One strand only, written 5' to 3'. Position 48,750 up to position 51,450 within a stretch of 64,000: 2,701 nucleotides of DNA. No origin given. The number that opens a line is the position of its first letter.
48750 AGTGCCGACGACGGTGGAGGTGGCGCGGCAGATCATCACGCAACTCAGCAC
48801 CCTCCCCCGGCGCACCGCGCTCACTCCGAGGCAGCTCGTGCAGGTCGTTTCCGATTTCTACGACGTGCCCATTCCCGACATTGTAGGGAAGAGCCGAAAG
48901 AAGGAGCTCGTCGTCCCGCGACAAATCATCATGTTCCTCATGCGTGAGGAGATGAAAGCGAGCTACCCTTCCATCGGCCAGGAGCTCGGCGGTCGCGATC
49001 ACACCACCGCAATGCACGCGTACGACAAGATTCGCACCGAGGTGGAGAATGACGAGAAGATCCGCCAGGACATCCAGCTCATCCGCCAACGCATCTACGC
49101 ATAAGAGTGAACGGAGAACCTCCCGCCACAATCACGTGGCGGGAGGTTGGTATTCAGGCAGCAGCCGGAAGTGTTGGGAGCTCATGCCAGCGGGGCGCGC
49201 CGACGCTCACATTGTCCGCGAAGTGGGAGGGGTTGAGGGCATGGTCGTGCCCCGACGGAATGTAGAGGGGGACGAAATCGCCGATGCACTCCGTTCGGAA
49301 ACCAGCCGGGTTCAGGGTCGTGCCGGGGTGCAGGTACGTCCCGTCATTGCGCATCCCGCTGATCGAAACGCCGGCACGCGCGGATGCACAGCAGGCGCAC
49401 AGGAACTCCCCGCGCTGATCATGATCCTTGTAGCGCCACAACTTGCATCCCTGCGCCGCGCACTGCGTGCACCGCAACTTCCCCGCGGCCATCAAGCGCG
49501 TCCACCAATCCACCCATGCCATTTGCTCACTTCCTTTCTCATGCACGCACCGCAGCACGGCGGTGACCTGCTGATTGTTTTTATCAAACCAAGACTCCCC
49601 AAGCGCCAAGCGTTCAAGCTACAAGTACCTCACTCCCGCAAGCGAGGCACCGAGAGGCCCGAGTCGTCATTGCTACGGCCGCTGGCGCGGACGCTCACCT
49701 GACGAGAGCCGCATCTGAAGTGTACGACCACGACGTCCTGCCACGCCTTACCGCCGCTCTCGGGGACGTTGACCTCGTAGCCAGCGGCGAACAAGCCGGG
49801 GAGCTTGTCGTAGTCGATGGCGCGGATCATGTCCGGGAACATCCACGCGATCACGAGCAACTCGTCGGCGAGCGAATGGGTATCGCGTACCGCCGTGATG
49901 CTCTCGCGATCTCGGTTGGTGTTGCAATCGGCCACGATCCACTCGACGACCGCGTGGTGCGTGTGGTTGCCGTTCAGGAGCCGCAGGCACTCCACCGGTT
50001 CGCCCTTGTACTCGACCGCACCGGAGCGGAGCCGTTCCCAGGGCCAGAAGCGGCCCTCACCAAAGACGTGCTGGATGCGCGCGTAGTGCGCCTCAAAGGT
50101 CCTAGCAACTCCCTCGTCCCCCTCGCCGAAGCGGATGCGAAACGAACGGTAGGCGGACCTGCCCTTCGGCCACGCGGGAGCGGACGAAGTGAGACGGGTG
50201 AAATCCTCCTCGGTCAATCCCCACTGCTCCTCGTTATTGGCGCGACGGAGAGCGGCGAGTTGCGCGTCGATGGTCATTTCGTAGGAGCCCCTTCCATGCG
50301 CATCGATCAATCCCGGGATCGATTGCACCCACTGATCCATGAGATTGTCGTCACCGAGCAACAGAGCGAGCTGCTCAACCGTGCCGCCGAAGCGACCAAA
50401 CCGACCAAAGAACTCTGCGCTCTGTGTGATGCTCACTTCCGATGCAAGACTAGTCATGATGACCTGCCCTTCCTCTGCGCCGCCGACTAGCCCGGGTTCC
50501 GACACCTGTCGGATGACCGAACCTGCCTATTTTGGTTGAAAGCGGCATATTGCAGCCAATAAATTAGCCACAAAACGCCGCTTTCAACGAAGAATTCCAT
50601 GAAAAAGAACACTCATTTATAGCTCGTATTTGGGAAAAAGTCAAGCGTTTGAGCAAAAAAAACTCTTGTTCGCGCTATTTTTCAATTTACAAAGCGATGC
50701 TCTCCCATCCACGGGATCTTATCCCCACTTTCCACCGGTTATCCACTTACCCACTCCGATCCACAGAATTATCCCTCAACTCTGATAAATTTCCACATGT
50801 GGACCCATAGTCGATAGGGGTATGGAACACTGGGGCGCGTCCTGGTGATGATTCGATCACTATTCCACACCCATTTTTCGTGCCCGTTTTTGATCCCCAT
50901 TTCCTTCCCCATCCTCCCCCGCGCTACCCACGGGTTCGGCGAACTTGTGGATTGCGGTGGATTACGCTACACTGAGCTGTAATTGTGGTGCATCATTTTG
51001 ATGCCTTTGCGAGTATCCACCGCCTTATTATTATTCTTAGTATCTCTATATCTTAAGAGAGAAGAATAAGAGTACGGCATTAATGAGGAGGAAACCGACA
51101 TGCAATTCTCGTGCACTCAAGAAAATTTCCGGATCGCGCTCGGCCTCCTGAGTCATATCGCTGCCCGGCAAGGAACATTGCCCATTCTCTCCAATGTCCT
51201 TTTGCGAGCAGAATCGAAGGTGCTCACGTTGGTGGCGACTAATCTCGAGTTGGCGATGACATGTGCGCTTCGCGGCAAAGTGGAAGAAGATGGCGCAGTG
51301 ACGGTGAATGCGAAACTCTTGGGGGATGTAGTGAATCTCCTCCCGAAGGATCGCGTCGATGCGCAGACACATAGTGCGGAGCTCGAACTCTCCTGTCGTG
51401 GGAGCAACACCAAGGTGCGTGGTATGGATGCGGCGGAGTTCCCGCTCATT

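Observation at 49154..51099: Two-gene insertion separating dnaA from the putative oriC and dnaN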

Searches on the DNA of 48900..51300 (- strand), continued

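Call 110: search_rna_families(sources=[L005, L090, L105, L117, L119, L004, L123], threshold=evalue, max_evalue=1)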
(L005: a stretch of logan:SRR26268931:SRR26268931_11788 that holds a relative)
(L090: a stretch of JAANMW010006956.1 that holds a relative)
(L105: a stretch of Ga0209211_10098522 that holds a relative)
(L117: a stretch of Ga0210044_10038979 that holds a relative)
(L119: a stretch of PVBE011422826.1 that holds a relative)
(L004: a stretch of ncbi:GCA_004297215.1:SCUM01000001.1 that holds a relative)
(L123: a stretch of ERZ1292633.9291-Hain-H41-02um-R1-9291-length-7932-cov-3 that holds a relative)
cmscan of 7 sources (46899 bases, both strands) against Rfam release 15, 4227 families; matches with E-value up to 1: 1.
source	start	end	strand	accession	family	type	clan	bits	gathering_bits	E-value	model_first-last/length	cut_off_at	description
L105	1519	1593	+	RF00005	tRNA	Gene; tRNA;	CL00001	64.8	29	6.2e-12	1-71/71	no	tRNA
